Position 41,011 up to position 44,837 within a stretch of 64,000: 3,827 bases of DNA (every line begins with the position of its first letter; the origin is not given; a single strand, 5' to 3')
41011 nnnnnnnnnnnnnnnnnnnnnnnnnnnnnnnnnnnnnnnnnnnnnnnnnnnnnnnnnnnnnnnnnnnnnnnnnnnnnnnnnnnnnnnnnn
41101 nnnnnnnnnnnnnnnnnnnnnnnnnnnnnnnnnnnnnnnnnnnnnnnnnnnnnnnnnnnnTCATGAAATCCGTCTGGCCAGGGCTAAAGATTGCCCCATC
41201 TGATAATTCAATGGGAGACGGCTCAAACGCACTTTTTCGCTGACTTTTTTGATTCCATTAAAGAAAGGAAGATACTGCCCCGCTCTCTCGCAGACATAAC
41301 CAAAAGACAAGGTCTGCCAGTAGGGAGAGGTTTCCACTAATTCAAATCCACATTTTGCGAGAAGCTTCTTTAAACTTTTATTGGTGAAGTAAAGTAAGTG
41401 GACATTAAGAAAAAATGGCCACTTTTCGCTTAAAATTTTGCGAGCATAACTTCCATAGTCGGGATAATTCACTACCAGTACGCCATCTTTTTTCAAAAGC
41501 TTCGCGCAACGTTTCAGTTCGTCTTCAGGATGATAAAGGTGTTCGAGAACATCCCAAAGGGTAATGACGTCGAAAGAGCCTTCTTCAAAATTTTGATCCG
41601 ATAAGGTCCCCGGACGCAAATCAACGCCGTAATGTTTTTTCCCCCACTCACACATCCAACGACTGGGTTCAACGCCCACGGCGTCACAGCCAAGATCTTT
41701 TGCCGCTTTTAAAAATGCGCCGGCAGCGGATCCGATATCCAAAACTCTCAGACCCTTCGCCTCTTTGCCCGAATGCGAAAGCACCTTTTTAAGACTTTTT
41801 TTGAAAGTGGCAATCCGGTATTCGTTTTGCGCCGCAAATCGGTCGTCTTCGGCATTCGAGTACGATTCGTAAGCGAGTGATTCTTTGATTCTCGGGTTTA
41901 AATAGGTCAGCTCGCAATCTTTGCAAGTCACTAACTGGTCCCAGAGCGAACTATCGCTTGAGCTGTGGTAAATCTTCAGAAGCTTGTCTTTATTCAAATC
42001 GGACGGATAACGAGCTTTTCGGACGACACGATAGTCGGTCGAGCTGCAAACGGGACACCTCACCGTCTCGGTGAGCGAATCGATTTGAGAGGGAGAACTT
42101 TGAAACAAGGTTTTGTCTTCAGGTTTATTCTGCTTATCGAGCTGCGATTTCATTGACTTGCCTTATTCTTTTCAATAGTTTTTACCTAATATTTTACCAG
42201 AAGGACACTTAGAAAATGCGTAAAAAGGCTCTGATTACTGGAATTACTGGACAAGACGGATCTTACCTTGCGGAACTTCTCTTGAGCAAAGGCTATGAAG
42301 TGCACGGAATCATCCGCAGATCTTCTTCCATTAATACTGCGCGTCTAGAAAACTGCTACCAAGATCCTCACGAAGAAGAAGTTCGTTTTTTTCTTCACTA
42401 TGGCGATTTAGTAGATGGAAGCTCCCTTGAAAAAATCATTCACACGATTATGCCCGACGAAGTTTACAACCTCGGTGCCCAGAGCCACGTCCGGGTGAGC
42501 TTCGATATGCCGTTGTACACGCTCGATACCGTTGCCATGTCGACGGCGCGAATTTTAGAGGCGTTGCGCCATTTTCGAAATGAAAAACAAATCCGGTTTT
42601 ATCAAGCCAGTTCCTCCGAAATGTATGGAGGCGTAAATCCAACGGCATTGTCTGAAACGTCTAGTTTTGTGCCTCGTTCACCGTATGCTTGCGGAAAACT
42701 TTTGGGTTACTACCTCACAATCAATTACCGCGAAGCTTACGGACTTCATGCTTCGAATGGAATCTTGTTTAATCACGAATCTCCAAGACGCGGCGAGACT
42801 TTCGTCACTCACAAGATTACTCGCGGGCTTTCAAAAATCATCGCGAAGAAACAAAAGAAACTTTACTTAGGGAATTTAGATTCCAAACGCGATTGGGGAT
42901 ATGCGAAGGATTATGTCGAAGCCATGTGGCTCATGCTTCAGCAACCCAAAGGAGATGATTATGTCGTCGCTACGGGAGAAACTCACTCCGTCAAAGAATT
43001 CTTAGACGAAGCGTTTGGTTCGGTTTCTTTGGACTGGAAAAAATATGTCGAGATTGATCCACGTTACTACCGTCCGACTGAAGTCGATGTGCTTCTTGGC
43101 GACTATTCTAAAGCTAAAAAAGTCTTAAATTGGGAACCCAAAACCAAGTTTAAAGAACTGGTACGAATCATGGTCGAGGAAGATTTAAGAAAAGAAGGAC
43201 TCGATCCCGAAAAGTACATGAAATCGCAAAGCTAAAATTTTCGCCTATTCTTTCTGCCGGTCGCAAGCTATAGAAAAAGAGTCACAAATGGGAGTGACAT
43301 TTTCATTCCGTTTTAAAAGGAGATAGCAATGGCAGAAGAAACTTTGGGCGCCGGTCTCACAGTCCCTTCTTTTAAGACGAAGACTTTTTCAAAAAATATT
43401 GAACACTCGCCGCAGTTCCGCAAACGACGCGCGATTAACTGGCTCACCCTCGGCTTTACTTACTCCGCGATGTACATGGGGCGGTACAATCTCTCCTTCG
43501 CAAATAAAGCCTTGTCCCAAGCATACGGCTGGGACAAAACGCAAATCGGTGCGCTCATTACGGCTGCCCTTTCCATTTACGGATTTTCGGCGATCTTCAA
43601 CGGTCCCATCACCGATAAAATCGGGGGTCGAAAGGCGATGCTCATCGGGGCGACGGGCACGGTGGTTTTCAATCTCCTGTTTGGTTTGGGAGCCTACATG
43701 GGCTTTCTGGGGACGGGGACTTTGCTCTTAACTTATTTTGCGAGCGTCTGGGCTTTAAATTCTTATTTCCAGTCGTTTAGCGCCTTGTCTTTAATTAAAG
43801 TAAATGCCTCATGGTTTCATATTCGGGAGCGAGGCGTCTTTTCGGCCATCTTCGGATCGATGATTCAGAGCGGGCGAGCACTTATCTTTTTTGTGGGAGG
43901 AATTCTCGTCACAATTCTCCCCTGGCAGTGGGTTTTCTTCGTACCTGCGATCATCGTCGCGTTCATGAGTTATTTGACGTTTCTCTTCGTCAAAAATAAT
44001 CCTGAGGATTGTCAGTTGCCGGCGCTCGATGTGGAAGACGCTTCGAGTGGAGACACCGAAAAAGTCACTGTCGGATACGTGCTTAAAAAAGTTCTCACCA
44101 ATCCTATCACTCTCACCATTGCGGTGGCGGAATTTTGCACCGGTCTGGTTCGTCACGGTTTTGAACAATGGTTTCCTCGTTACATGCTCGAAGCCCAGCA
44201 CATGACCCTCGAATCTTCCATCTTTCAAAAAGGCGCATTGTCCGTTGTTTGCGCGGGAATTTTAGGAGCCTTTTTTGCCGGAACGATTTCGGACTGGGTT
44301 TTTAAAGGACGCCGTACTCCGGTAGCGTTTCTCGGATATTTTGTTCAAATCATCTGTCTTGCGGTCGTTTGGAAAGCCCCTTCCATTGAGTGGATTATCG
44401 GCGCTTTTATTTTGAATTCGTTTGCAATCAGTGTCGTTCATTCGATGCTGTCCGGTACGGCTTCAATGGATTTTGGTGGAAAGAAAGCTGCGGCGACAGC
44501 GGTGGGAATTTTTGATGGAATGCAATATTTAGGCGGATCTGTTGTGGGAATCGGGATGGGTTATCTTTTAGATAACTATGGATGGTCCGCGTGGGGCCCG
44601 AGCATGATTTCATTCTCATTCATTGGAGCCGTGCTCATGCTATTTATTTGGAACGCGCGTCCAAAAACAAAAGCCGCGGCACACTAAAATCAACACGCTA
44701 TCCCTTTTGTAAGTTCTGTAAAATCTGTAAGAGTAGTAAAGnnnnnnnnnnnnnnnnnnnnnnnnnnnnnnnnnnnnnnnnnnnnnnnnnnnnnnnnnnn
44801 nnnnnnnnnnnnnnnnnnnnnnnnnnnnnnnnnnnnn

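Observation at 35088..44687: Coupled glycan operon centred on a YvcK/CofD-like::GT2 fusion, with nucleotidyltransferase, HAD, methyltransferase, gmd and an organophosphate transporter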

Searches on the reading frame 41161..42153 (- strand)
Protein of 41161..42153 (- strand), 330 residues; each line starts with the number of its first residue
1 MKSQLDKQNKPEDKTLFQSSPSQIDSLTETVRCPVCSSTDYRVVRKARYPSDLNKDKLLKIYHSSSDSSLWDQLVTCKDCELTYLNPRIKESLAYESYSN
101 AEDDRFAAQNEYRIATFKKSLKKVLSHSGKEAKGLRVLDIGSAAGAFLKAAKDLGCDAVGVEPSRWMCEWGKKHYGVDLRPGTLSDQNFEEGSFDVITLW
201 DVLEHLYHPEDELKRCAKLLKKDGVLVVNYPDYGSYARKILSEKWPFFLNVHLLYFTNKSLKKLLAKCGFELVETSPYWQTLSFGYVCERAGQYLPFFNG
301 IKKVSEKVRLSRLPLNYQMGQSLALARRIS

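Call 3: search_protein_families(library=pfam, proteins=[window:41161-42153:-], max_evalue=0.01)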
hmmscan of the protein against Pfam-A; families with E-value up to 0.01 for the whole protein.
window:41161-42153:- (330 aa): 8 families
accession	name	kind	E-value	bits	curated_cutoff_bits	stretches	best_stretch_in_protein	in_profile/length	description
PF13489.12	Methyltransf_23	-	8.1e-28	97.6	27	1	122-274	11-163/164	Methyltransferase domain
PF08241.18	Methyltransf_11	-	6.2e-15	56.1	21.2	1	138-228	1-95/95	Methyltransferase domain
PF13649.12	Methyltransf_25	-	1.4e-11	45.3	27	1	137-224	1-97/97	Methyltransferase domain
PF08242.18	Methyltransf_12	-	2.3e-11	44.7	30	1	138-226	1-98/98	Methyltransferase domain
PF13847.12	Methyltransf_31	-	5.7e-08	33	27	1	133-232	3-113/145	Methyltransferase domain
PF07021.18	MetW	-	0.00037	20.6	21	1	133-237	13-116/193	Methionine biosynthesis protein MetW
PF08003.17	Methyltransf_9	-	0.0019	17.7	23.8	1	123-273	106-263/315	Protein of unknown function (DUF1698)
PF01728.25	FtsJ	-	0.0076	16.6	24.1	0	124-197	12-70/181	FtsJ-like methyltransferase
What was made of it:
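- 41161..42153 (-): SAM-dependent methyltransferase (330 aa) with an N-terminal CxxC...CxxC segment. It is the first gene of the operon and an optional accessory of the cassette. PF13489, 97.6 bits (call 3).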

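Call 4: search_protein_families(library=ncbifam, proteins=[window:41161-42153:-], max_evalue=0.01)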
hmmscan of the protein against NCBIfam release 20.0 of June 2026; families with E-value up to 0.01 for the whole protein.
window:41161-42153:- (330 aa): 10 families
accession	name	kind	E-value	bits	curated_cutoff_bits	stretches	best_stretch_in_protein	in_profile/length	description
TIGR01983.1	UbiG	equivalog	1.1e-11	44.5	102.95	1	110-228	26-151/228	bifunctional 2-polyprenyl-6-hydroxyphenol methylase/3-demethylubiquinol 3-O-methyltransferase UbiG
NF045667.1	MTase_DVU1556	equivalog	7.3e-10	38.7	155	1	132-229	21-120/213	DVU_1556 family methyltransferase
NF043040.1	corrin_prot_MT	hypoth_equivalog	1.1e-07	31.5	180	1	131-229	40-148/216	corrinoid protein-associated methyltransferase CpaM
TIGR04345.1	ovoA_Cterm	equivalog_domain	1.8e-07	30.9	170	1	193-231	134-172/242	putative 4-mercaptohistidine N1-methyltransferase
TIGR00452.1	TIGR00452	equivalog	6.6e-06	25.2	275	1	130-275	114-267/316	tRNA 5-methoxyuridine(34)/uridine 5-oxyacetic acid(34) synthase CmoB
NF011650.0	PRK15068.1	equivalog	2.9e-05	23.1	209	1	130-275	119-273/324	tRNA 5-methoxyuridine(34)/uridine 5-oxyacetic acid(34) synthase CmoB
TIGR02072.1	BioC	equivalog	5.6e-05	23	184.95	1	119-284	21-185/244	malonyl-ACP O-methyltransferase BioC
TIGR02081.1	metW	equivalog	0.00038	20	189.5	1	134-237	14-116/194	methionine biosynthesis protein MetW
TIGR01934.1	MenG_MenH_UbiE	subfamily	0.0014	17.9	158.35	1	126-228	32-141/223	ubiquinone/menaquinone biosynthesis methyltransferase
NF008686.0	PRK11705.1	equivalog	0.0094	15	400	0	132-229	166-266/383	cyclopropane fatty acyl phospholipid synthase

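Call 42: search_solved_structures(query=window:41161-42153:-, max_evalue=0.00001)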
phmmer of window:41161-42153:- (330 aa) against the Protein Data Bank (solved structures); distinct sequences matched with E-value up to 0.00001: 9.
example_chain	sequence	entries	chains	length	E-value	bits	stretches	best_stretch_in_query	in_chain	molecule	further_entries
3cc8_A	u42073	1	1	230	1.6e-11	47.7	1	124-274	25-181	Putative methyltransferase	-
3mgg_A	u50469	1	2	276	8.4e-09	38.7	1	109-280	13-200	Methyltransferase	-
1vlm_A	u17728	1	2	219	1.2e-08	38.3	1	138-272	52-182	SAM-dependent methyltransferase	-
4e2x_A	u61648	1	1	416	1.4e-06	31.5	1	77-276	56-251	TcaB9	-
4e2y_A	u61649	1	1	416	2e-06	30.9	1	77-276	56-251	TcaB9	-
3ndi_A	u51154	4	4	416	2.1e-06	30.9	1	77-276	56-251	Methyltransferase | TcaB9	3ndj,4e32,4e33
5t64_A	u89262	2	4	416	2.1e-06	30.9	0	28-275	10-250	Sugar 3-C-methyl transferase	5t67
4e31_A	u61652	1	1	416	2.7e-06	30.5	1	77-276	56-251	TcaB9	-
2avn_A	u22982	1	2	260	5.2e-06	29.6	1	135-245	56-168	ubiquinone/menaquinone biosynthesis methyltransferase-related protein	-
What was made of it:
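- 41161..42153 (-): Weak similarity to the TcaB9 sugar 3-C-methyltransferases, including the N-terminal region (E about 1e-6, call 42).
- The MTase has weak similarity to C-methyltransferases that act on NDP-4-keto sugars (call 42).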

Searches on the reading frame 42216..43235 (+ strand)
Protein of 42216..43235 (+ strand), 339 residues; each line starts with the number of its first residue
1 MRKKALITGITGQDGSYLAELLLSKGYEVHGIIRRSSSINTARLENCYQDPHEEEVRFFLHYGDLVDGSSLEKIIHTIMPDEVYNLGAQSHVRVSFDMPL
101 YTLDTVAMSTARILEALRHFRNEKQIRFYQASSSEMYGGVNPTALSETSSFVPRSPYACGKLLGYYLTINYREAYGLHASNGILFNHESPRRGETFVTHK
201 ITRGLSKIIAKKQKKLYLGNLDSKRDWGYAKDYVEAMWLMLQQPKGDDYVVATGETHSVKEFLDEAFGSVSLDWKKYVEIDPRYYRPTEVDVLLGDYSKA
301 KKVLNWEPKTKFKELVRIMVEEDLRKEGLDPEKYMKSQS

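Call 3: search_protein_families(library=pfam, proteins=[window:42216-43235:+], max_evalue=0.01)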
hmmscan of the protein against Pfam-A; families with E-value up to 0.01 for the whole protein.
window:42216-43235:+ (339 aa): 5 families
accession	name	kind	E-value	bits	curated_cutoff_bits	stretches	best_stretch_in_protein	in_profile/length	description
PF16363.11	GDP_Man_Dehyd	-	1.8e-138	462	27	1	6-319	1-332/332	GDP-mannose 4,6 dehydratase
PF01370.27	Epimerase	-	4.9e-68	229.6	20.9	1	5-252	1-240/240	NAD dependent epimerase/dehydratase family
PF04321.23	RmlD_sub_bind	-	4.7e-05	23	27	1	4-164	2-132/287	RmlD substrate binding domain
PF02719.21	Polysacc_synt_2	-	0.00037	20.2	20.2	1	6-121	2-119/293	Polysaccharide biosynthesis protein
PF00149.33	Metallophos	-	0.01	16.8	21.5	0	41-77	15-52/191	Calcineurin-like phosphoesterase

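Call 4: search_protein_families(library=ncbifam, proteins=[window:42216-43235:+], max_evalue=0.01)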
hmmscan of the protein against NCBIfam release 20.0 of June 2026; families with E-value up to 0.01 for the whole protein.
window:42216-43235:+ (339 aa): 15 families
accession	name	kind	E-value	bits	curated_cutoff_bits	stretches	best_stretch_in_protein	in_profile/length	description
TIGR01472.1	gmd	equivalog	1.3e-159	530.9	415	1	3-325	1-340/342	GDP-mannose 4,6-dehydratase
TIGR01181.1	dTDP_gluc_dehyt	equivalog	2.2e-29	102.6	365.1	1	5-321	2-309/321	dTDP-glucose 4,6-dehydratase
TIGR04180.1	EDH_00030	hypoth_equivalog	5.7e-29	101.1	475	1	6-310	2-296/297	NAD-dependent 4,6-dehydratase LegB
TIGR02622.1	CDP_4_6_dhtase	equivalog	3.7e-22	78.9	278.45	1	2-126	4-124/352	CDP-glucose 4,6-dehydratase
NF007582.0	PRK10217.1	equivalog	2.8e-17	62.9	698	1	3-249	2-249/355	dTDP-glucose 4,6-dehydratase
TIGR01179.1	galE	equivalog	7.5e-17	61.2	262.3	2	5-164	2-152/332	UDP-glucose 4-epimerase GalE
NF007490.0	PRK10084.1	subfamily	2e-14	53.4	649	1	53-322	47-333/361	dTDP-glucose 4,6-dehydratase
NF043036.1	ErythonDh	equivalog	1.3e-10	41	325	1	4-171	2-163/321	D-erythronate dehydrogenase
NF011728.1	PRK15181.1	equivalog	2.4e-07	30.1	760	1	3-317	16-331/348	Vi polysaccharide biosynthesis UDP-N-acetylglucosaminuronic acid C-4 epimerase TviC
NF052578.1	StrlDmthSdmBMthl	equivalog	2.1e-06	27.8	600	1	5-264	3-239/328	sterol demethylase protein SdmB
NF007956.0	PRK10675.1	subfamily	9.3e-06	25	394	1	5-163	3-155/338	UDP-glucose 4-epimerase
TIGR02197.1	heptose_epim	equivalog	0.00012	21.4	274.6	1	112-271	93-261/316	ADP-glyceromanno-heptose 6-epimerase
NF008360.0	PRK11150.1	equivalog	0.00014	21.2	452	1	116-265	99-249/310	ADP-glyceromanno-heptose 6-epimerase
NF041015.1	UDPsulfquin_syn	equivalog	0.00098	18.2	575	1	4-123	2-136/384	UDP-sulfoquinovose synthase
TIGR03466.1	HpnA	hypoth_equivalog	0.0022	16.9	367.65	1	4-100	2-85/327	hopanoid-associated sugar epimerase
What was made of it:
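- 42216..43235 (+): GDP-mannose 4,6-dehydratase. It is a divergent neighbour and is not part of the conserved cassette. TIGR01472, 530.9 bits, above the 415 cut-off (call 4).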

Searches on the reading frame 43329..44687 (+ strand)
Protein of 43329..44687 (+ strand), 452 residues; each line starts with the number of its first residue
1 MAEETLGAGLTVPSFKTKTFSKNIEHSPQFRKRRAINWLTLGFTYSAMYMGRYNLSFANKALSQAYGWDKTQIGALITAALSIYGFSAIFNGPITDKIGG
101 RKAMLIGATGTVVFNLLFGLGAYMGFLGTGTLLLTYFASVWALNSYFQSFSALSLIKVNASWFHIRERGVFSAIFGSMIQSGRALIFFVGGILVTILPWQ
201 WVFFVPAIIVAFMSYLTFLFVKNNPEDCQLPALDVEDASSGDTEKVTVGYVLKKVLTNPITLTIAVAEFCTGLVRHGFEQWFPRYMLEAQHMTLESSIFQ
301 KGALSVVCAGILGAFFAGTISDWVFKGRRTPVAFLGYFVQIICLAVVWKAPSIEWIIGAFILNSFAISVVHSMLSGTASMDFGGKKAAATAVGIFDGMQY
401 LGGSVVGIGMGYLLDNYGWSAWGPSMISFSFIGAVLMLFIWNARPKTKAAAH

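Call 3: search_protein_families(library=pfam, proteins=[window:43329-44687:+], max_evalue=0.01)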
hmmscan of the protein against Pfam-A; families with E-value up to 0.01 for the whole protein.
window:43329-44687:+ (452 aa): 2 families
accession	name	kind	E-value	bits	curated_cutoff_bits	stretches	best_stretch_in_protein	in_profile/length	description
PF07690.21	MFS_1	-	2.6e-40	138.8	33.4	2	42-405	2-345/347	Major Facilitator Superfamily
PF03137.26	OATP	-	0.0003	19.6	25.8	1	199-346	216-378/545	Organic Anion Transporter Polypeptide (OATP) family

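Call 4: search_protein_families(library=ncbifam, proteins=[window:43329-44687:+], max_evalue=0.01)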
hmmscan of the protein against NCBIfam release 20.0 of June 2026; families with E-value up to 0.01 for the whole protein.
window:43329-44687:+ (452 aa): 12 families
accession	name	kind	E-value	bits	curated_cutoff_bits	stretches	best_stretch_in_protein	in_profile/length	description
TIGR00881.1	2A0104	subfamily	4.4e-53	180.7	407.75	1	43-420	2-376/379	phosphoglycerate transporter protein PgtP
TIGR00712.1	glpT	equivalog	1.3e-39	136.5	632.55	1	28-443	21-437/440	glycerol-3-phosphate transporter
NF008661.1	PRK11663.1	subfamily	1.9e-36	126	564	1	21-444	17-434/439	MFS transporter family glucose-6-phosphate receptor UhpC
NF008433.0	PRK11273.1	equivalog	3.7e-36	125.2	748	1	25-441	18-435/452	glycerol-3-phosphate transporter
NF047787.1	PhglyTportPgtP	equivalog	1.7e-26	93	750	1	29-421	22-417/451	phosphoglycerate transporter PgtP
TIGR00893.1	2A0114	subfamily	3e-23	82.4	395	1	45-439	3-397/399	D-galactonate transporter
NF007107.1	PRK09556.1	equivalog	1.2e-18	67.3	497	1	37-420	31-419/469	hexose-6-phosphate:phosphate antiporter UhpT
TIGR00895.1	2A0115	subfamily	1.3e-10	40.8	418.55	1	55-414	36-398/398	aromatic acid/H+ symport family MFS transporter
TIGR00880.1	2_A_01_02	superfamily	3.5e-08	33.7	131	2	80-222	3-139/141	multidrug resistance protein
NF049980.1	SfMCT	equivalog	5.1e-05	22.1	320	1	43-407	9-355/378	L-lactate MFS transporter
NF000031.1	MFS_efflux_LmrA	exception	0.00018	20.3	850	1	57-225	52-211/484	lincomycin efflux MFS transporter Lmr(A)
NF008654.0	PRK11652.1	equivalog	0.00037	19.5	479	1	62-109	35-82/397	multidrug efflux MFS transporter EmrD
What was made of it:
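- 43329..44687 (+): OPA-like MFS transporter. It is a neighbour and is not part of the conserved cassette. PgtP, GlpT and UhpC models all score below their cut-offs (calls 3, 4).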
